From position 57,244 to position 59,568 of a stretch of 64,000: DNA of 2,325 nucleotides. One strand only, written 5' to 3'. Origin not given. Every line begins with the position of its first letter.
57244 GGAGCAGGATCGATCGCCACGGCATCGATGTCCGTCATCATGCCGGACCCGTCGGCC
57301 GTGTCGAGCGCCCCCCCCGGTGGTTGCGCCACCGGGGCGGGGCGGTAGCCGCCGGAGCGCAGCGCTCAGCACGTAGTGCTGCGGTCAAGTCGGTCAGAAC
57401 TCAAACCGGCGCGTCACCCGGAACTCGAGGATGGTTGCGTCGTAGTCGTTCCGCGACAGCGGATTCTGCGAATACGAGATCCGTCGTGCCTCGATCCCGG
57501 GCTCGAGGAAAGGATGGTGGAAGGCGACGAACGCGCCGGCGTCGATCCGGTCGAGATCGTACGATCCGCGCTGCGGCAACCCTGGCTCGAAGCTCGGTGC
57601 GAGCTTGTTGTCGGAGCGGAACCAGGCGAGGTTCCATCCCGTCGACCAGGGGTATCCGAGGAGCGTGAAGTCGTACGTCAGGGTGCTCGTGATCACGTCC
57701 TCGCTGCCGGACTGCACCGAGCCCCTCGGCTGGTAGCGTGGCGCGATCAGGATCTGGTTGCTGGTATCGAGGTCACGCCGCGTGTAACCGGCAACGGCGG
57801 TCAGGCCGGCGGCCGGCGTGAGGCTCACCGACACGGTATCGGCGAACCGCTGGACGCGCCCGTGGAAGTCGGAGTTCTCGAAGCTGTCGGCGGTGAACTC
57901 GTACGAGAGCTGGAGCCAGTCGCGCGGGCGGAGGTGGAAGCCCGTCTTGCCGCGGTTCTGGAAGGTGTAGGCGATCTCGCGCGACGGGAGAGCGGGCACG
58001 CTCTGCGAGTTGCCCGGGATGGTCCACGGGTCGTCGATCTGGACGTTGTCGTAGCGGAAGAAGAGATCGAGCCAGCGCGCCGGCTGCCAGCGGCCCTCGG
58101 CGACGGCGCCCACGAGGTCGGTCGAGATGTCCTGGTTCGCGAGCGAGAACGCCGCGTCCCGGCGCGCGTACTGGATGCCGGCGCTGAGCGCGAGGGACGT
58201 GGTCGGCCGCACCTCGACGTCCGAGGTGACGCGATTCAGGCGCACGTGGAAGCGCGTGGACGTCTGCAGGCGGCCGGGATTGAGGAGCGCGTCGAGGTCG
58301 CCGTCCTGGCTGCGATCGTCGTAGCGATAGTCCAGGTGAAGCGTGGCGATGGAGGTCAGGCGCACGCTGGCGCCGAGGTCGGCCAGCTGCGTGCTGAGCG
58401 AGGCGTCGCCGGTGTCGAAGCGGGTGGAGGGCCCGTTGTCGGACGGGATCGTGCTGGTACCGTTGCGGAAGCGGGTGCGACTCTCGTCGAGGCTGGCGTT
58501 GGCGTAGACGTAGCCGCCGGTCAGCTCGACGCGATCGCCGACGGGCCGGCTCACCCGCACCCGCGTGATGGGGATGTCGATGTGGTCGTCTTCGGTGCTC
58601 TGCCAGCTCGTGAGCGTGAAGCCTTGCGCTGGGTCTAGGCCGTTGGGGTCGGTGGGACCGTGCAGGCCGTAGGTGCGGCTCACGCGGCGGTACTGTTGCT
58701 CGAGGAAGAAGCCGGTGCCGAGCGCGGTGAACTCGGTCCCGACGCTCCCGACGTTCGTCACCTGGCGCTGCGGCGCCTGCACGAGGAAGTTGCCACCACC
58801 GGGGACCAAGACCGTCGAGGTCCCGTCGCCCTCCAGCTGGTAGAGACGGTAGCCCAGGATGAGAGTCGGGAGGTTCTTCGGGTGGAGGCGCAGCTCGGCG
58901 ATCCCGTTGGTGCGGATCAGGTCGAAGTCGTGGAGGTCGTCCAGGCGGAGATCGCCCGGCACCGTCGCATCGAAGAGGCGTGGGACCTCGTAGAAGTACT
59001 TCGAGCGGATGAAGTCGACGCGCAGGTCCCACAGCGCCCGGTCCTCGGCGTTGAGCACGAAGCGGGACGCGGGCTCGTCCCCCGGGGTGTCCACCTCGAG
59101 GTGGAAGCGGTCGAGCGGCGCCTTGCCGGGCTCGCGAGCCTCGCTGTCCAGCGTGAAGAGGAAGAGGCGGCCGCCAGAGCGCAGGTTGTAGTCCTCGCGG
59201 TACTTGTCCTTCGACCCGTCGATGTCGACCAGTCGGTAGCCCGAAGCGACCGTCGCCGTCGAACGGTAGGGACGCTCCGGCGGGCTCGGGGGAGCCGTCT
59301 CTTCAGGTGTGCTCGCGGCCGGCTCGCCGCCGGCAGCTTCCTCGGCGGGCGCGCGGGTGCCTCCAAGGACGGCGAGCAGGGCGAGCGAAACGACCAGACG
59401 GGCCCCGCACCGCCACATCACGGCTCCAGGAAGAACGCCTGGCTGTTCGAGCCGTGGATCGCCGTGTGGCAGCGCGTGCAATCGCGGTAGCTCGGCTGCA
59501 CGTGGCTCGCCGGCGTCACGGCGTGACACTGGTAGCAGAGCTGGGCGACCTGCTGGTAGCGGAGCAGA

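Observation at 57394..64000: Four-gene porin-cytochrome (MtrAB/PioAB-like) extracellular electron-transfer module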

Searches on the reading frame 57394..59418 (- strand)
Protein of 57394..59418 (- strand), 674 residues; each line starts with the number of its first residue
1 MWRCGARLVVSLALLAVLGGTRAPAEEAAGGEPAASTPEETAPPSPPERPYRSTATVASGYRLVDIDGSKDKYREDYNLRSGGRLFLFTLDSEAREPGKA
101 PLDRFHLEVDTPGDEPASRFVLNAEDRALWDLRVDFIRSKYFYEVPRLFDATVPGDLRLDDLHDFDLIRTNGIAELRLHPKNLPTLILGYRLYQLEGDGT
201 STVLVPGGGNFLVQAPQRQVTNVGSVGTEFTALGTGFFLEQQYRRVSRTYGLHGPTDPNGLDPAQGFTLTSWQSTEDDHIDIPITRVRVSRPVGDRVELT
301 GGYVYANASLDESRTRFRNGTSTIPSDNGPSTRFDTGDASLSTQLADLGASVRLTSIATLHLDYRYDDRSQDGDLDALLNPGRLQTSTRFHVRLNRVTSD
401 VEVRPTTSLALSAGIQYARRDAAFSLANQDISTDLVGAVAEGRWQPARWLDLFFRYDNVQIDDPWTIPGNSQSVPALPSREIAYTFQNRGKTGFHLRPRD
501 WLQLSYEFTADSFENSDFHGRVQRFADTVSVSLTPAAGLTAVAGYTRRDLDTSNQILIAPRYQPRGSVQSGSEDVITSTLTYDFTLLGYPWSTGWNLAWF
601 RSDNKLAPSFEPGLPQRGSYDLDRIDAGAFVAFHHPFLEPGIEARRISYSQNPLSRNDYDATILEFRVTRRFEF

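Call 4: search_protein_families(library=pfam, proteins=[window:57394-59418:-], max_evalue=1)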
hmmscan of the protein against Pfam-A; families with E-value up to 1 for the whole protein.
window:57394-59418:- (674 aa): 2 families
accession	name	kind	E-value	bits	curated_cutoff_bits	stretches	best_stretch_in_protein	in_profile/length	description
PF11854.14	MtrB_PioB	-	0.0066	15.5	23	1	265-372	503-597/635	Putative outer membrane beta-barrel porin, MtrB/PioB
PF23868.1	Mmc1_C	-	0.26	11.3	27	1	427-461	12-46/175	Mmc1 C-terminal domain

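Call 5: search_protein_families(library=ncbifam, proteins=[window:57394-59418:-], max_evalue=1)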
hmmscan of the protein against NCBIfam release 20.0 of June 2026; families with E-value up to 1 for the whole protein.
window:57394-59418:- (674 aa): 1 family
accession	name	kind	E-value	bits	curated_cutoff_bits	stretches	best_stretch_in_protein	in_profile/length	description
NF041027.1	GSU2204_Se_pt_1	equivalog_domain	0.0088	14.9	350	1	288-468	282-456/580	GSU2204 family CXXCH-containing (seleno)protein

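Call 6: find_homologous_proteins(query=window:57394-59418:-, max_evalue=0.001)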
Query window:57394-59418:- (674 aa): 155 proteins with E <= 0.001 among 8000 candidates; the best 120 are listed.
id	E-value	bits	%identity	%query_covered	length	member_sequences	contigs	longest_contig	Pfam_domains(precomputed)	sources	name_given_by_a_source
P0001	0.0e+0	1524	99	100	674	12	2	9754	-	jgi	jgi:hypothetical protein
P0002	0.0e+0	1369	89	100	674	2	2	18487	-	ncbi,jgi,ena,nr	ncbi:MAG TPA: hypothetical protein VE911_12230 [Candidatus Nitrosopolaris sp.]|nr:hypothetical prote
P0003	0.0e+0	1297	84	100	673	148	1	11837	-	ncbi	-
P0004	0.0e+0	1269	84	98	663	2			-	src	-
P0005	0.0e+0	1237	84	93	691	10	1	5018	-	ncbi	-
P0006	0.0e+0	1189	77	100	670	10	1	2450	-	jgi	jgi:hypothetical protein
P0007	0.0e+0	1187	76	100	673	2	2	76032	-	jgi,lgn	jgi:hypothetical protein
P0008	0.0e+0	1182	76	100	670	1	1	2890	-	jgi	-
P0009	0.0e+0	1167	75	100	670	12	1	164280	-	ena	-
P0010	0.0e+0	1155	74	100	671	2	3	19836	-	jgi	jgi:hypothetical protein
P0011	0.0e+0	1149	75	100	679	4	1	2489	-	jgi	-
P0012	0.0e+0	1135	75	100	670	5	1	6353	-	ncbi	-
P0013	0.0e+0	1134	72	100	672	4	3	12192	-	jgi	jgi:hypothetical protein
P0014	0.0e+0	1130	74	98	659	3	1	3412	-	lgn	-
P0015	0.0e+0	1121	76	93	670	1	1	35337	-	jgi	jgi:hypothetical protein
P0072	5.3e-200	685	50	95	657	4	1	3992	PF11854.15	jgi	jgi:hypothetical protein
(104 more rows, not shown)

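Call 9: search_solved_structures(query=A1, max_evalue=10, show_alignments=1)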
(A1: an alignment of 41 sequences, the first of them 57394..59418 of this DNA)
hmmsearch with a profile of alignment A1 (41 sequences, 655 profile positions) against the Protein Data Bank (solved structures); distinct sequences matched with E-value up to 10: 0.

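Call 14: find_related_loci(query=A1, collection=genome_contigs, flank=10000)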
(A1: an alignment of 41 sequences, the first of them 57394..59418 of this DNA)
Query A1 (674 aa) in genome_contigs; peptide patterns used: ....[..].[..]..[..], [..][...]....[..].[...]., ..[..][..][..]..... (x = any residue, [..] = any of these).
121 stretches matched a pattern; 23 encode a relative of the query (tblastn E <= 1e-3); 23 distinct loci.
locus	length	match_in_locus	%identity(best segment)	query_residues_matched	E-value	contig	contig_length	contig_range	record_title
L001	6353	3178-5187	75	1-674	0e+0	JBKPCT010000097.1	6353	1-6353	MAG: Actinomycetota bacterium isolate GB_EKS_MAG_00044 GB_EKS_000001469569, whole genome shotgun sequence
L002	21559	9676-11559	74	50-674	0e+0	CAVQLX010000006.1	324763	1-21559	MAG: uncultured delta proteobacterium isolate MFD03975.bin.1.282 genome assembly, contig: contig_1984, whole genome shot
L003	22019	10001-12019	76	1-674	0e+0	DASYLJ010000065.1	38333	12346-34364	MAG TPA_asm: Candidatus Binatia bacterium isolate SMAG_U4345 k141_40745, whole genome shotgun sequence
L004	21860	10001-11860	53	51-672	0e+0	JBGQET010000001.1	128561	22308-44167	MAG: Candidatus Binatia bacterium isolate OBJ2_061818_090_70 k141_748896_length_128561_cov_14.5368, whole genome shotgun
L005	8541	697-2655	48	3-674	0e+0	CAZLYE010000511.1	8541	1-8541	MAG TPA_asm: uncultured Candidatus Binatia bacterium isolate binchicken_co279_102 genome assembly, contig: k141_2752463,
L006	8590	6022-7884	49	51-672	0e+0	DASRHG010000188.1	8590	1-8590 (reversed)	MAG TPA_asm: Candidatus Binatia bacterium isolate SMAG_U10078 k141_480660, whole genome shotgun sequence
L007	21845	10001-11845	49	59-674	0e+0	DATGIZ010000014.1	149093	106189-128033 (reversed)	MAG TPA_asm: Candidatus Binatia bacterium isolate SMAG_U9820 k141_30966, whole genome shotgun sequence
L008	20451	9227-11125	47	38-670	9e-176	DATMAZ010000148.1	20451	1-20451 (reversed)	MAG TPA_asm: Candidatus Limnocylindria bacterium isolate SMAG_U13339 k141_463870, whole genome shotgun sequence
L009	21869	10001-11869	44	51-672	3e-160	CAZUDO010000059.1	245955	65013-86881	MAG TPA_asm: uncultured Candidatus Binatia bacterium isolate binchicken_co165_346 genome assembly, contig: k141_2650350,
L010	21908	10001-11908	70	31-673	0e+0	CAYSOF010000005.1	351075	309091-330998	MAG TPA_asm: uncultured Candidatus Binatia bacterium isolate binchicken_co179_115 genome assembly, contig: NODE_103_leng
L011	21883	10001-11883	44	48-674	3e-101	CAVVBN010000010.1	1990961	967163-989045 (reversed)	MAG: uncultured delta proteobacterium isolate MFD02809.bin.2.268 genome assembly, contig: contig_55774, whole genome sho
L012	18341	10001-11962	68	7-674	0e+0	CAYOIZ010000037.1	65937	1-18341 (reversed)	MAG TPA_asm: uncultured Candidatus Binatia bacterium isolate binchicken_co199_112 genome assembly, contig: NODE_527_leng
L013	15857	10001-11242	26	53-467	4e-17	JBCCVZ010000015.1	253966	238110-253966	MAG: Acidobacteriota bacterium isolate P01_E01_bin.5 k141_1742671_length_253966_cov_48.8430, whole genome shotgun sequen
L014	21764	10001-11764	24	57-672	2e-15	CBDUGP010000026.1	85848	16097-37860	MAG TPA_asm: uncultured bacterium isolate SRR22808116_maxbin2_13 genome assembly, contig: ERZ25043450.74, whole genome s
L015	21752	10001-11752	24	57-672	4e-15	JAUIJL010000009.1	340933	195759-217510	MAG: Thermoanaerobaculia bacterium isolate Co_bin.310 NODE_287_length_340933_cov_4.942598, whole genome shotgun sequence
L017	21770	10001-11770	22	45-671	9e-14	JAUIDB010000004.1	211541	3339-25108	MAG: Thermoanaerobaculia bacterium isolate 7_bin.54 NODE_120_length_211541_cov_1.359749, whole genome shotgun sequence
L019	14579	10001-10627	24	44-230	1e-6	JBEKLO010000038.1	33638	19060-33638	MAG: Terriglobales bacterium isolate SPRUCE 372 SPRUCE_372_38, whole genome shotgun sequence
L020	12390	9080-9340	37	57-149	4e-6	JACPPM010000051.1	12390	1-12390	MAG: Acidobacteria bacterium isolate NC_groundwater_627_Ag_B-0.1um_62_56 B_1_S1_Biohub_coassembly_k141_734067, whole gen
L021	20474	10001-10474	25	51-197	5e-5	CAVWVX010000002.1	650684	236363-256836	MAG: uncultured Acidobacteriota bacterium isolate MFD09671.bin.1.34 genome assembly, contig: contig_11281, whole genome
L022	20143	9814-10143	29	57-161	9e-5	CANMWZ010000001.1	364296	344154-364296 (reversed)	MAG: Planctomycetota bacterium isolate ZH-15may19-257 genome assembly, contig: ZH-15May19-c2, whole genome shotgun seque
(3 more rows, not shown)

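Call 19: predict_structure(alignment_id=A1)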
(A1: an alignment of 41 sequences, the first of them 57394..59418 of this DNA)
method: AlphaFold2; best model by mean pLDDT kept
length: 674 residues; sequences in the alignment: 41
mean_pLDDT: 80.5   pTM: 0.69
mean pLDDT of the five models: 80.5, 80.3, 79.2, 76.5, 72.2
residues with pLDDT >= 90: 277; 70-90: 242; 50-70: 96; < 50: 59
segments of 3 or more residues with pLDDT < 50: 1-3, 18-47, 73-75, 465-479
pLDDT, mean of each block of 10 residues (from residue 1): 52 53 25 30 46 84 73 54 75 83 88 71 91 92 59 52 77 95 94 89 77 85 97 94 91 78 83 87 97 93 96 87 82 86 95 95 94 72 66 92 95 93 74 87 95 94 52 44 78 95 97 82 95 93 96 69 70 96 92 96 77 62 92 88 91 77 87 79
secondary structure, 60 per line:
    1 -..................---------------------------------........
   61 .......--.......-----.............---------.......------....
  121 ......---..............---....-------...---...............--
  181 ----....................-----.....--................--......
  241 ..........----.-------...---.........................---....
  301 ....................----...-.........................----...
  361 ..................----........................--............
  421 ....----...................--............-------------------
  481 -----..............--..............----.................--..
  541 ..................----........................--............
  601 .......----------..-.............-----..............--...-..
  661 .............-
elements in order: H2-19 E53-67 H70-76 E82-94 E104-110 E117-126 E130-143 H147-150 E164-178 E185-204 E210-214 E217-232 E235-250 E269-293 E297-320 E329-353 E358-378 E383-406 E409-424 E429-447 E450-461 E486-499 E502-515 E520-536 E539-558 E563-586 E589-607 E621-633 E639-652 E659-673

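Call 22: fold_search(model_id=the predicted structure, library=pdb)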
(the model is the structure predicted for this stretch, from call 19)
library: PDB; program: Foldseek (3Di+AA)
matches with E <= 10: 919; with E <= 0.001: 280
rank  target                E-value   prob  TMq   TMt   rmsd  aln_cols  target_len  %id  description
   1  6r2q_B                6.1e-18  1.00  0.66  0.68   6.9       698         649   13  Structure of the Mtr complex (released 2020-04-22)
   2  5fp1                  8.9e-11  1.00  0.45  0.43  10.9       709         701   12  Crystal structure of the siderophore receptor PiuA from Acinetobacter baumannii (released 2016-05-11)
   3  9a3c_MODEL_1_A        2.5e-10  1.00  0.42  0.38  11.6       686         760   12  Model of E. coli Fiu by in-cell photo-crosslinking MS and deep learning (released 2023-02-24)
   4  4epa                  3.9e-10  1.00  0.41  0.43   9.8       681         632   10  The crystal structure of the ferric yersiniabactin uptake receptor FyuA from Yersinia pestis (released 2012-06-20)
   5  6h7f_A                4.1e-10  1.00  0.40  0.41  12.9       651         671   10  Crystal structure of BauA, the Ferric preacinetobactin receptor from Acinetobacter baumannii in complex with Fe3+-Prea (released 2018-10-10)
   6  6h7v_A                5.8e-10  1.00  0.41  0.41  13.9       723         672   10  Crystal structure of BauA, the Ferric preacinetobactin receptor from Acinetobacter baumannii (released 2018-10-10)
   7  6h7v_B                9.4e-10  1.00  0.40  0.40  13.0       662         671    9  Crystal structure of BauA, the Ferric preacinetobactin receptor from Acinetobacter baumannii (released 2018-10-10)
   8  1xkw                  1.8e-09  1.00  0.37  0.38  16.3       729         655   12  Pyochelin outer membrane receptor FptA from Pseudomonas aeruginosa (released 2005-10-04)
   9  5nec_B                2.5e-09  1.00  0.38  0.40  11.5       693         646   11  Crystal structure of the siderophore receptor PiuD from Pseudomonas aeruginosa (released 2018-02-07)
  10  5fok_A                3.4e-09  1.00  0.39  0.39  11.1       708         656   10  Crystal structure of the siderophore receptor PiuA from Pseudomonas aeruginosa (released 2016-05-11)
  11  5fok_B                4.5e-09  1.00  0.38  0.39  11.1       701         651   10  Crystal structure of the siderophore receptor PiuA from Pseudomonas aeruginosa (released 2016-05-11)
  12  9c4o                  7.4e-09  1.00  0.40  0.41   9.8       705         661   10  Cryo-EM structure of PqqU with ligand PQQ (released 2024-06-19)
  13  8s34_A                1.1e-08  1.00  0.39  0.39  14.3       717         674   11  Ferric-mycobactin receptor (FemA) in complex with aeruginic acid (released 2025-02-26)
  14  9ex3_A                1.2e-08  1.00  0.37  0.37  12.8       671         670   11  Ferric-mycobactin receptor (FemA) in complex with dihydroaeruginoic acid (released 2025-02-26)
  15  1po3_B                1.3e-08  1.00  0.41  0.42  10.4       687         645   10  Crystal structure of ferric citrate transporter FecA in complex with ferric citrate (released 2003-11-18)
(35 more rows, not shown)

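Call 40: search_protein_families(library=pfam, proteins=[L003:3747-4718:+, L003:4864-5238:+, L012:4088-4735:+, L012:4746-5243:+, L007:7489-7911:-, L007:12136-13368:+, L007:14132-15835:+, L007:16675-18195:-, L009:16887-20027:+, L004:3348-4799:+], max_evalue=0.01)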
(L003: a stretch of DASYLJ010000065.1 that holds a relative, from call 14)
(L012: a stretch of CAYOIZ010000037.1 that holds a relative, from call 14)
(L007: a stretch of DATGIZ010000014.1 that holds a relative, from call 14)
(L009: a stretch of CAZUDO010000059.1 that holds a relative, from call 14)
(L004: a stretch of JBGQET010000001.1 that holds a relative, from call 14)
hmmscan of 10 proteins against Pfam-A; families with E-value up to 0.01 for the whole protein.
L003:3747-4718:+ (323 aa): 4 families
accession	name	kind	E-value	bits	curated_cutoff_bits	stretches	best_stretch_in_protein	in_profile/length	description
PF03264.19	Cytochrom_NNT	-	3e-05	24.2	24.1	1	162-257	15-101/174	NapC/NirT cytochrome c family, N-terminal region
PF22113.1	Mtrc-MtrF_II-IV_dom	-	6.1e-05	23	30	1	183-286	80-175/176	Outer membrane cytochrome MtrC/MtrF-like, domains II/IV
PF14537.11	Cytochrom_c3_2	-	0.0043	17.9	25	0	265-309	24-66/79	Cytochrome c3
PF14522.11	Cytochrome_C7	-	0.0055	16.9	24.8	0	267-311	13-52/67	Cytochrome c7 and related cytochrome c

L003:4864-5238:+ (124 aa): 3 families
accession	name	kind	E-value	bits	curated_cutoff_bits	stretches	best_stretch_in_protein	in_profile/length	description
PF00034.26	Cytochrom_C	-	7.2e-11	43.7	21.3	1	40-120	1-89/90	Cytochrome c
PF13442.11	Cytochrome_CBB3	-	2.7e-10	40.9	27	1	39-117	2-68/68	Cytochrome C oxidase, cbb3-type, subunit III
PF14495.11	Cytochrom_C550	-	0.0049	17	27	0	37-74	23-59/136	Cytochrome c-550 domain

L012:4088-4735:+ (215 aa): 5 families
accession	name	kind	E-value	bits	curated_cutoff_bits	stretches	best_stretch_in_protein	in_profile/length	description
PF22113.1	Mtrc-MtrF_II-IV_dom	-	7.9e-06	25.9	30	1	74-179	79-176/176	Outer membrane cytochrome MtrC/MtrF-like, domains II/IV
PF14537.11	Cytochrom_c3_2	-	4.5e-05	24.3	25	0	158-201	25-66/79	Cytochrome c3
PF03264.19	Cytochrom_NNT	-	0.00078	19.7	24.1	1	60-138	20-90/174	NapC/NirT cytochrome c family, N-terminal region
PF14522.11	Cytochrome_C7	-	0.0018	18.5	24.8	0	112-187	12-55/67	Cytochrome c7 and related cytochrome c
PF02085.21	Cytochrom_CIII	-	0.0028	18.4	22.9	0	114-189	31-92/101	Class III cytochrome C family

L012:4746-5243:+ (165 aa): 2 families
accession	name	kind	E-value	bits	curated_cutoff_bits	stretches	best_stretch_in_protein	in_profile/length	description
PF13442.11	Cytochrome_CBB3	-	1.8e-10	41.4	27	1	81-159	2-68/68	Cytochrome C oxidase, cbb3-type, subunit III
PF00034.26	Cytochrom_C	-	3.2e-06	28.8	21.3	1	82-162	1-89/90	Cytochrome c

L007:7489-7911:- (140 aa): 3 families
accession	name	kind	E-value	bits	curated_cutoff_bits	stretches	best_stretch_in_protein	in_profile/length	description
PF00034.26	Cytochrom_C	-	1.3e-12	49.3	21.3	1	57-135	3-90/90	Cytochrome c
PF13442.11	Cytochrome_CBB3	-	8.3e-10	39.3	27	1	57-131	5-68/68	Cytochrome C oxidase, cbb3-type, subunit III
PF02433.20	FixO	-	0.0011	18.9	29.6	1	83-123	103-143/219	Cytochrome C oxidase, mono-heme subunit/FixO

L007:12136-13368:+ (410 aa): 3 families
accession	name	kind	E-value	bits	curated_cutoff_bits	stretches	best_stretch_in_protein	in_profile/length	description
PF00033.24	Cytochrome_B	-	5.9e-48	163.7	27.2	1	80-264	3-186/189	Cytochrome b/b6/petB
PF13631.11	Cytochrom_B_N_2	-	2.8e-41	141.7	27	1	149-315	2-167/169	Cytochrome b(N-terminal)/b6/petB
PF00032.22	Cytochrom_B_C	-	7e-06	26.7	20.7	1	318-406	2-80/102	Cytochrome b(C-terminal)/b6/petD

L007:14132-15835:+ (567 aa): 7 families
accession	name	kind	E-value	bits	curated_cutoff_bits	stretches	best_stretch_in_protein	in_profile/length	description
PF14537.11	Cytochrom_c3_2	-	2.4e-14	54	25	2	196-261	25-78/79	Cytochrome c3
PF14522.11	Cytochrome_C7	-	9.9e-14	51.4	24.8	5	385-448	13-67/67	Cytochrome c7 and related cytochrome c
PF09699.15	Paired_CXXCH_1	-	4.8e-10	39.4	20.6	1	357-394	5-38/41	Doubled CXXCH motif (Paired_CXXCH_1)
PF22113.1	Mtrc-MtrF_II-IV_dom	-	3e-09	37.1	30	1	283-428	5-169/176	Outer membrane cytochrome MtrC/MtrF-like, domains II/IV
PF03264.19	Cytochrom_NNT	-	8.9e-09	35.7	24.1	0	441-483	37-78/174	NapC/NirT cytochrome c family, N-terminal region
PF02085.21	Cytochrom_CIII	-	4.5e-06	27.4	22.9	1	223-320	22-101/101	Class III cytochrome C family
PF00684.25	DnaJ_CXXCXGXG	-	0.00039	21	32.7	0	278-324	9-52/65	DnaJ central domain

L007:16675-18195:- (506 aa): 3 families
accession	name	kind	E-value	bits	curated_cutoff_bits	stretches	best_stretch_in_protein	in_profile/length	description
PF14522.11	Cytochrome_C7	-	4e-08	33.4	24.8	0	432-464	43-66/67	Cytochrome c7 and related cytochrome c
PF03264.19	Cytochrom_NNT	-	7.4e-07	29.5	24.1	1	113-194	12-97/174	NapC/NirT cytochrome c family, N-terminal region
PF14537.11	Cytochrom_c3_2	-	9.3e-07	29.7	25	1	439-502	8-65/79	Cytochrome c3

L009:16887-20027:+ (1046 aa): 4 families
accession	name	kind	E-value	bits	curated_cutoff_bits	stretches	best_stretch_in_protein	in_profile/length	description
PF14522.11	Cytochrome_C7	-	2.4e-15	56.6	24.8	2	366-409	14-54/67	Cytochrome c7 and related cytochrome c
PF22113.1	Mtrc-MtrF_II-IV_dom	-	4.3e-13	49.6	30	2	711-820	7-100/176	Outer membrane cytochrome MtrC/MtrF-like, domains II/IV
PF14537.11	Cytochrom_c3_2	-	1.1e-06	29.5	25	0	879-913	7-41/79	Cytochrome c3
PF02085.21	Cytochrom_CIII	-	1.2e-05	26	22.9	0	484-521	19-57/101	Class III cytochrome C family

L004:3348-4799:+ (483 aa): 4 families
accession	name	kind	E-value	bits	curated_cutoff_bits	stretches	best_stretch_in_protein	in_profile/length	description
PF14522.11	Cytochrome_C7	-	8.5e-08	32.3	24.8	1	372-422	12-67/67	Cytochrome c7 and related cytochrome c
PF14537.11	Cytochrom_c3_2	-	8.7e-08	33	25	1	352-422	6-79/79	Cytochrome c3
PF03264.19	Cytochrom_NNT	-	1.6e-07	31.6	24.1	1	199-270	9-85/174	NapC/NirT cytochrome c family, N-terminal region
PF02085.21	Cytochrom_CIII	-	0.001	19.8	22.9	0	239-341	21-101/101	Class III cytochrome C family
